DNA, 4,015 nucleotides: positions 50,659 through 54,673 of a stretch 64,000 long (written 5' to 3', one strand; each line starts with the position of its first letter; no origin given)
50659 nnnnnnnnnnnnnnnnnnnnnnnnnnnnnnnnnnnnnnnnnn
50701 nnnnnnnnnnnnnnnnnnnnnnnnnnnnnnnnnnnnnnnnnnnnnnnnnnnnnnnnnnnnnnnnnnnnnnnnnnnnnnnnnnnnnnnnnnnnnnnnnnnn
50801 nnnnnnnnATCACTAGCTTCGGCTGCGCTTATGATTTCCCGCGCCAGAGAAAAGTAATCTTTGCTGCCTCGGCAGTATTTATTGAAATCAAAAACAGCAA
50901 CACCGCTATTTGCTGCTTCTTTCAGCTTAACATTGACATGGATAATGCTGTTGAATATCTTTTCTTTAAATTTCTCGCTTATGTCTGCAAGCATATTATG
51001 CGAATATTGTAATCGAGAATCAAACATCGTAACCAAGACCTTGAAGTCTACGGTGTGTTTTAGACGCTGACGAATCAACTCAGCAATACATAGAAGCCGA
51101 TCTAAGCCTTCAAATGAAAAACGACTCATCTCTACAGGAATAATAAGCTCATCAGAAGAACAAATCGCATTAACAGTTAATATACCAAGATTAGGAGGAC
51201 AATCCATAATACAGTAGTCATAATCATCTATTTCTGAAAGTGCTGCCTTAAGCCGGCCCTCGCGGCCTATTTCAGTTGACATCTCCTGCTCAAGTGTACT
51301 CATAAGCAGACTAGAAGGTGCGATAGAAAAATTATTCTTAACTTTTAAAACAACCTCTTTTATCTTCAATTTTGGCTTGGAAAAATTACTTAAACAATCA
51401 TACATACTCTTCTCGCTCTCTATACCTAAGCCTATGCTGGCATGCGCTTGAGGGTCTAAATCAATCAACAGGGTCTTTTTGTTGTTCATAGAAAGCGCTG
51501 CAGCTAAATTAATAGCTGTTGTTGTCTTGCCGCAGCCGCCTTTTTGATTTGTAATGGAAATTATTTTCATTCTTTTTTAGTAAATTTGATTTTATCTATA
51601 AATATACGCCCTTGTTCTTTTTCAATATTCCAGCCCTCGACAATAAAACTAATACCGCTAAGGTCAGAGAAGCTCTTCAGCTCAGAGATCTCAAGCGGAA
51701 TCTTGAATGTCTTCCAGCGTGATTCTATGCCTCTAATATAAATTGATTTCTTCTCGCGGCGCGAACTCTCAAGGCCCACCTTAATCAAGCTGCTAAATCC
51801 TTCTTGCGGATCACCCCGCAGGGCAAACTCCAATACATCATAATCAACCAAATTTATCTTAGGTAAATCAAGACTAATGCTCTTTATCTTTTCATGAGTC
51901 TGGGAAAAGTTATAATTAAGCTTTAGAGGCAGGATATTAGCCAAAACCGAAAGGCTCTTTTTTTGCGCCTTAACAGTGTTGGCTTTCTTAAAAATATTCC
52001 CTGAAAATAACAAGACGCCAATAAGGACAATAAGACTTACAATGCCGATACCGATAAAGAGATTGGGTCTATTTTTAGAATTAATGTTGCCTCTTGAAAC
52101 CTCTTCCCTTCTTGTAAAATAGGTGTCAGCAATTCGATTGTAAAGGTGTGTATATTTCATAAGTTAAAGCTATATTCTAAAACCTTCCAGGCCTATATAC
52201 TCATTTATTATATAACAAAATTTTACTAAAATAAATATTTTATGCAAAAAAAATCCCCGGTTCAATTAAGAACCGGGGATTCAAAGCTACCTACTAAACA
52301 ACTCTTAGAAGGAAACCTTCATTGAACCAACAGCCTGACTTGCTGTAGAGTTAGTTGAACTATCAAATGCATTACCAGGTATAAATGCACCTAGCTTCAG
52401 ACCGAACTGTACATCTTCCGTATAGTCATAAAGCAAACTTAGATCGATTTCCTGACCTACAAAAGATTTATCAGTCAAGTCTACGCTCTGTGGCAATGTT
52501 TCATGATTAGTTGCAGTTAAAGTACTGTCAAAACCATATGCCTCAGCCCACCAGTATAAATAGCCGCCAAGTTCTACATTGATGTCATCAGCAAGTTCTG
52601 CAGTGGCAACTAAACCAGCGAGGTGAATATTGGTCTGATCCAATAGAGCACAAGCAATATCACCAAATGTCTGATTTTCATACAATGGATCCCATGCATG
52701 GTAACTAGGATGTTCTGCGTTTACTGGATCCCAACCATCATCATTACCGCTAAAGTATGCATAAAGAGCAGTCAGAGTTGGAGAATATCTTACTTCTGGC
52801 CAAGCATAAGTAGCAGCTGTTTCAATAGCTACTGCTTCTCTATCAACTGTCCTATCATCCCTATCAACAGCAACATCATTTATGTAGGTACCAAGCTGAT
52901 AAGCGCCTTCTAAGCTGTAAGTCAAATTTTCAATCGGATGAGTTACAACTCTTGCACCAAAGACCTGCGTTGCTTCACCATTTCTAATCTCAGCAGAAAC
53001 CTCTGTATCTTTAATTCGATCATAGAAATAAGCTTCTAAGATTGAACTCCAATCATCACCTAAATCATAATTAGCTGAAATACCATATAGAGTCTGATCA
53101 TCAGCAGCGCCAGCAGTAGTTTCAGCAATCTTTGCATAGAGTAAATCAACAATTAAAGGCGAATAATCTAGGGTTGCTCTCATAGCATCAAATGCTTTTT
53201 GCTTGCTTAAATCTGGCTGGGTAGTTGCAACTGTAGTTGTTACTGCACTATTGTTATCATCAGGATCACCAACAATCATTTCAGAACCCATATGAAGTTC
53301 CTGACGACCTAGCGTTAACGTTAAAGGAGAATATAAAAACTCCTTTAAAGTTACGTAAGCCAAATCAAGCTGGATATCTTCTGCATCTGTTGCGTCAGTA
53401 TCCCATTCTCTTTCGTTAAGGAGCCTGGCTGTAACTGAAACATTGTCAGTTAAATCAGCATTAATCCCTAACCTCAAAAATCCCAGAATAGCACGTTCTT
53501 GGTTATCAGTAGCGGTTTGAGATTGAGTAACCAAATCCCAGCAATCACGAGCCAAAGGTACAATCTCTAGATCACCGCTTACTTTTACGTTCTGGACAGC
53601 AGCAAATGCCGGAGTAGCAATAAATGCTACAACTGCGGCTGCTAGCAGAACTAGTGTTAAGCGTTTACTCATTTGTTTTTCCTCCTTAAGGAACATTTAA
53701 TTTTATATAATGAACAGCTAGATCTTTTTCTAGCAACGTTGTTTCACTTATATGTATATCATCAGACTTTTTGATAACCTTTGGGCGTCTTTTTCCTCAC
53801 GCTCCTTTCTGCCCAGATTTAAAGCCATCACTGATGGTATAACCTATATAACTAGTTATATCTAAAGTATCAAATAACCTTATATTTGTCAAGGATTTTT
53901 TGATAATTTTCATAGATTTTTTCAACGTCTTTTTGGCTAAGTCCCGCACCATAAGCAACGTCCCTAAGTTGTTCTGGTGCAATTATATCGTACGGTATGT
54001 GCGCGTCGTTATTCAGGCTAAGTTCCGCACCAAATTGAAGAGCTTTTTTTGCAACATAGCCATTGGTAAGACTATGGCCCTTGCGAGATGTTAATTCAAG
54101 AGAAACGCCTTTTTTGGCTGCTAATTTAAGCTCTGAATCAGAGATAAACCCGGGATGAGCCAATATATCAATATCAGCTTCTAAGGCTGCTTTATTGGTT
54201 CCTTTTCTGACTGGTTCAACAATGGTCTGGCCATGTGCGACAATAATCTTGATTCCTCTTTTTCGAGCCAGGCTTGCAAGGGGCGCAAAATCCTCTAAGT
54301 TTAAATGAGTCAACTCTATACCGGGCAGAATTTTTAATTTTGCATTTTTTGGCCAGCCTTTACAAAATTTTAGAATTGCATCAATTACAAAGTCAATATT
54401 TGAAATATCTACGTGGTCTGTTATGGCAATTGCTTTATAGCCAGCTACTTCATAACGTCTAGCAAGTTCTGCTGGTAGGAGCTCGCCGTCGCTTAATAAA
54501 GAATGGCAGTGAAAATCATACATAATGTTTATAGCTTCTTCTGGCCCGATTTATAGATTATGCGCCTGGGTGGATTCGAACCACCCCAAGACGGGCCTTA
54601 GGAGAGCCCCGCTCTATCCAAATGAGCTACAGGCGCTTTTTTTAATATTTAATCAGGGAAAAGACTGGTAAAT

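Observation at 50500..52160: ParA/MinD-type ATPase fused to a CBM48 glycogen-binding module, translationally coupled to a single-pass membrane protein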

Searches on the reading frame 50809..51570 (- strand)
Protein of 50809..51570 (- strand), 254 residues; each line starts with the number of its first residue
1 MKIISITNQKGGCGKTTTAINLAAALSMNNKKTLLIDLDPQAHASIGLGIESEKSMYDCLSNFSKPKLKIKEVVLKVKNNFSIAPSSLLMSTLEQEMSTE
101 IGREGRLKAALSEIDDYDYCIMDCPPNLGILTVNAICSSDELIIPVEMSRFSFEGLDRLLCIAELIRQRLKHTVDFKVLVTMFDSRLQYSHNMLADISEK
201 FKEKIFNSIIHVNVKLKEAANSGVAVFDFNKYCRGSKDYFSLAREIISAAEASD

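Call 49: search_solved_structures(query=window:50809-51570:-, max_evalue=1e-20, show_alignments=4)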
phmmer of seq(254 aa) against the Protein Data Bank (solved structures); distinct sequences matched with E-value up to 1e-20: 7.
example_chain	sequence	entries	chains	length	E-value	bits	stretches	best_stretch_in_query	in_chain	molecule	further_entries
8ray_B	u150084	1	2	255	2.1e-47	165.2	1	2-247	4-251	ParA family protein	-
1wcv_1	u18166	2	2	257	1.3e-36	129.8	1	3-250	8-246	SEGREGATION PROTEIN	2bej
2bek_A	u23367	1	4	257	1.8e-35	126.2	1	3-250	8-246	SEGREGATION PROTEIN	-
6iub_A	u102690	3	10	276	2.4e-34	122.4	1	2-247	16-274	SpoOJ regulator (Soj)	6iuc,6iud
8jmj_A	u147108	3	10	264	2.7e-33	119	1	2-247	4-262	SpoOJ regulator (Soj)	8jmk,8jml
4pfs_A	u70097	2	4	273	8.7e-32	114.1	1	2-239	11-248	Cobyrinic Acid a,c-diamide synthase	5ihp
5if9_A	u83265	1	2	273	8.9e-32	114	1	2-239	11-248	Cobyrinic Acid a,c-diamide synthase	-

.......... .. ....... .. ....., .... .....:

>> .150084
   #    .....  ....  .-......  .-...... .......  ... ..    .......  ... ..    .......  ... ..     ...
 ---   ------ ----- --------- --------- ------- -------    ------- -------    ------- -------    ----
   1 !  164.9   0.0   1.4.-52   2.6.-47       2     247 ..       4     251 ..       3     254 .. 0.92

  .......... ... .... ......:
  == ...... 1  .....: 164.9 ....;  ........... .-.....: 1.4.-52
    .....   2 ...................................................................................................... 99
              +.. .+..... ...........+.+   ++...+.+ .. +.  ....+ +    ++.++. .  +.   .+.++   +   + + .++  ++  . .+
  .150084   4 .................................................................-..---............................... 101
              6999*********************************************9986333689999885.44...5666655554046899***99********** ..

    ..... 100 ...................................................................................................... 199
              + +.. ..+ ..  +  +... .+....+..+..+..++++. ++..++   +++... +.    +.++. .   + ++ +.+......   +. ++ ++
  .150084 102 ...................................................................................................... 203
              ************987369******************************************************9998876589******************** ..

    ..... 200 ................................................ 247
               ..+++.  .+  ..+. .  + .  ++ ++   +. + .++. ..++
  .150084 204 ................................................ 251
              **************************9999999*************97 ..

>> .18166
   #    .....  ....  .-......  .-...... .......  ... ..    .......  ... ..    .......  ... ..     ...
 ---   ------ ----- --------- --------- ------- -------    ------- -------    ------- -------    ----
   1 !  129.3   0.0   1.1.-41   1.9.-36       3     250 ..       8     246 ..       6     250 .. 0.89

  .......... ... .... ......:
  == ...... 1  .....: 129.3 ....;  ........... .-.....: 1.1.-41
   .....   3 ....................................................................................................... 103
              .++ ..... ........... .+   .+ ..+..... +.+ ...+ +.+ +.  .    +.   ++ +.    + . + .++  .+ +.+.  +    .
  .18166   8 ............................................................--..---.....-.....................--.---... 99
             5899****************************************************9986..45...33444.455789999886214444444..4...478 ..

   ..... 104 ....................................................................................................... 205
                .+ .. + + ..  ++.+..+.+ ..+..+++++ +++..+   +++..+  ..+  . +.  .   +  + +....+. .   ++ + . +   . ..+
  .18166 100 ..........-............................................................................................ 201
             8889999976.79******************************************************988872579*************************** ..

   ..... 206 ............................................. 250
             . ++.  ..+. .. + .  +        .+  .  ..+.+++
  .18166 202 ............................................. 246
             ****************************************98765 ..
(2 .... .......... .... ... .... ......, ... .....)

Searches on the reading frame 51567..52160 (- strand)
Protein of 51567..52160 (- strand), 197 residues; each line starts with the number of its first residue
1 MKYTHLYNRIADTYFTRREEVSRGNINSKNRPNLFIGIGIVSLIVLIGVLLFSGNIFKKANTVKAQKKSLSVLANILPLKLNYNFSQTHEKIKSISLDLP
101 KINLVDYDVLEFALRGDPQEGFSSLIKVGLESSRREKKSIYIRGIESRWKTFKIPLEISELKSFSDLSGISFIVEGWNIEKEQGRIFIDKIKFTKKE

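Call 3: search_protein_families(library=pfam, proteins=[window:51567-52160:-], max_evalue=0.01)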
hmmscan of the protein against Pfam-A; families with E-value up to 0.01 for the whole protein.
window:51567-52160:- (197 aa): 0 families

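Call 4: search_protein_families(library=ncbifam, proteins=[window:51567-52160:-], max_evalue=0.01)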
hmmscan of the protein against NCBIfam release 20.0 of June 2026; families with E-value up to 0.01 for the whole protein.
window:51567-52160:- (197 aa): 0 families

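Call 24: find_homologous_proteins(query=window:51567-52160:-, max_evalue=0.001)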
Query window:51567-52160:- (197 aa): 14 proteins with E <= 0.001 among 198 candidates.
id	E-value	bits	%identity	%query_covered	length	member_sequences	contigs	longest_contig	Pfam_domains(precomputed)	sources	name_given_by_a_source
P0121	1.4e-120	418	100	100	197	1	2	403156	-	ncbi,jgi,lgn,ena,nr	ncbi:MAG: hypothetical protein KJ593_05245 [Candidatus Omnitrophica bacterium]|nr:hypothetical prote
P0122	5.6e-92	325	79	100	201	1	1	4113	-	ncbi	-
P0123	3.5e-72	260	65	99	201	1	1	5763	-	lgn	-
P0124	1.7e-70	254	63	100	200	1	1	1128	-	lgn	-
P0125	7.4e-70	252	63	99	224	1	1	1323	-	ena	-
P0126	7.9e-66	239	60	100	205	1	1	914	-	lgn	-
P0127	3.0e-65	237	60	99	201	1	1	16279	-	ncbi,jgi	jgi:hypothetical protein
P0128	1.1e-64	236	58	99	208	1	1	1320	-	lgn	-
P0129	8.6e-64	233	58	99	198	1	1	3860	-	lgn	-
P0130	1.5e-60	222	58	100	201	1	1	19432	-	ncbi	-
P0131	2.1e-60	222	55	99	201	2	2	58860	-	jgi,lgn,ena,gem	-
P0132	5.6e-60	220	57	99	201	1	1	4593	-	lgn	-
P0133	2.2e-59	218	55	99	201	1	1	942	-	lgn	-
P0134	1.6e-56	209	55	99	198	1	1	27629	-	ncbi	ncbi:MAG: hypothetical protein AB1629_06460 [Candidatus Omnitrophota bacterium]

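Call 30: find_homologous_proteins(query=A2, max_evalue=0.001)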
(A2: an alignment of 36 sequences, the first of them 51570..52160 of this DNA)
Query A2 (36 sequences) (197 aa, profile of the alignment): 1004 proteins with E <= 0.001 among 6489 candidates; the best 120 are listed.
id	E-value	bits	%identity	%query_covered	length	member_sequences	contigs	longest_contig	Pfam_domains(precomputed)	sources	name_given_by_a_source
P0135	1.2e-65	239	28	99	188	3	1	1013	-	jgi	jgi:hypothetical protein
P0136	3.1e-64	234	32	83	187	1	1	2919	-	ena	-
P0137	5.1e-64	234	29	76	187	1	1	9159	-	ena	-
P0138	2.2e-63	232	27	99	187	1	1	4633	-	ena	-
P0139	2.3e-63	232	31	99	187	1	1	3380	-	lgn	-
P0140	2.4e-63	232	28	83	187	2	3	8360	-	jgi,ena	jgi:hypothetical protein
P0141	2.6e-63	231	26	99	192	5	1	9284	-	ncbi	-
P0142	3.0e-63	231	28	99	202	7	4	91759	-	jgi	-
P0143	3.8e-63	231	28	79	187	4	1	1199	-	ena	-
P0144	4.1e-63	231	27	82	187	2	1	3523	-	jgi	jgi:hypothetical protein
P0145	4.4e-63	231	28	78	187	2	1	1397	-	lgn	-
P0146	6.1e-63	230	29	99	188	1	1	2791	-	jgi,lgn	-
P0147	6.1e-63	230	30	99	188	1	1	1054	-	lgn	-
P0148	6.2e-63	230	30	99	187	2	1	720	-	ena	-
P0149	8.0e-63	230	29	83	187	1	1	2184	-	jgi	jgi:hypothetical protein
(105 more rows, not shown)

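Call 43: predict_structure(alignment_id=A4)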
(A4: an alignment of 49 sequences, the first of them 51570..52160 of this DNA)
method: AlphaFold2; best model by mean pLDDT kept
length: 197 residues; sequences in the alignment: 49
mean_pLDDT: 81.4   pTM: 0.62
mean pLDDT of the five models: 81.4, 80.8, 80.6, 80.2, 79.0
residues with pLDDT >= 90: 97; 70-90: 44; 50-70: 43; < 50: 13
segments of 3 or more residues with pLDDT < 50: 19-29
pLDDT, mean of each block of 10 residues (from residue 1): 58 55 45 73 89 65 62 83 92 93 89 97 96 92 96 83 83 94 96 88
secondary structure, 60 per line:
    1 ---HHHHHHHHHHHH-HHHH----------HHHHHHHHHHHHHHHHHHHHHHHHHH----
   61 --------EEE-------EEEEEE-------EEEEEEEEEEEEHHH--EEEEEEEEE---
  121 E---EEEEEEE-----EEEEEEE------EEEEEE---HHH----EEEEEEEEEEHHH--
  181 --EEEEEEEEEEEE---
elements in order: H4-15 H17-20 H31-56 E69-71 E79-84 E92-103 E109-117 E125-131 E137-143 E150-155 E166-175 E183-194

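Call 65: search_protein_families(library=padloc, proteins=[window:51567-52160:-], max_evalue=0.001)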
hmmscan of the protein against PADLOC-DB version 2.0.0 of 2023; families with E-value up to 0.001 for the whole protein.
window:51567-52160:- (197 aa): 0 families

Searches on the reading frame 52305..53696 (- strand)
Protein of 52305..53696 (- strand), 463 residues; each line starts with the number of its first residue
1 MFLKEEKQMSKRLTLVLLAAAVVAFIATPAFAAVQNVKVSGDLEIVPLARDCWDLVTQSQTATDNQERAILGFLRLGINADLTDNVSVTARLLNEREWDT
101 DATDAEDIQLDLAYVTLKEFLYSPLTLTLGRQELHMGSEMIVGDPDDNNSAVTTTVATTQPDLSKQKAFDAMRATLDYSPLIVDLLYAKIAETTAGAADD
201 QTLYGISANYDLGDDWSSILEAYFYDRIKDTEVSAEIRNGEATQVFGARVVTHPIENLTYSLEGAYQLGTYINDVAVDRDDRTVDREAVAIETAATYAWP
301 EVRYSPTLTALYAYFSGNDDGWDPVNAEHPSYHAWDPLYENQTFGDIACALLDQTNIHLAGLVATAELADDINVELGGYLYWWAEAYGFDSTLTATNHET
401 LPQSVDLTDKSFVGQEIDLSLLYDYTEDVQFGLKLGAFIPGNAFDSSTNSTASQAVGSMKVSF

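Call 3: search_protein_families(library=pfam, proteins=[window:52305-53696:-], max_evalue=0.01)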
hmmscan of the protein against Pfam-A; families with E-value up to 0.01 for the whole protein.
window:52305-53696:- (463 aa): 3 families
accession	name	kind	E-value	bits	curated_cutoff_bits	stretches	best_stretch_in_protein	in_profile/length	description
PF13372.12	Alginate_exp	-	5.4e-27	95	25.2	1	76-456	48-393/395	Alginate export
PF13609.12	Porin_4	-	1.2e-06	29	27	1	151-242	197-288/310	Gram-negative porin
PF13505.12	OMP_b-brl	-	0.001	19.7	28.7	0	19-115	2-87/175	Outer membrane protein beta-barrel domain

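Call 4: search_protein_families(library=ncbifam, proteins=[window:52305-53696:-], max_evalue=0.01)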
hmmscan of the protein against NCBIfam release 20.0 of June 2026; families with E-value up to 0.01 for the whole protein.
window:52305-53696:- (463 aa): 1 family
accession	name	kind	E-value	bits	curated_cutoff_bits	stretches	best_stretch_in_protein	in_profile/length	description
NF033652.1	LbtU_sider_porin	subfamily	2.7e-05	23.8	90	1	37-137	3-89/327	LbtU family siderophore porin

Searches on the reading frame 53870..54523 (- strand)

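Call 3: search_protein_families(library=pfam, proteins=[window:53870-54523:-], max_evalue=0.01)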
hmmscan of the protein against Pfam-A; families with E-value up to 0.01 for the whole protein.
window:53870-54523:- (217 aa): 4 families
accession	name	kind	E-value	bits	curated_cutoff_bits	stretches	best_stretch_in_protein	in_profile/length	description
PF02811.25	PHP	-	1.5e-08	35.6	26.4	1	3-85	1-78/164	PHP domain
PF01876.22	RNase_P_p30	-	9.3e-06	25.7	35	1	14-145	12-144/214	RNase P subunit p30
PF21572.2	Nop5_56-rel_N_Arc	-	0.0021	18.9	27.8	1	41-148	28-126/128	Archaeal Nop5/56-rel, N-terminal domain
PF19799.5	DUF6282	-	0.0039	17.4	26.8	0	1-38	2-41/196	Family of unknown function (DUF6282)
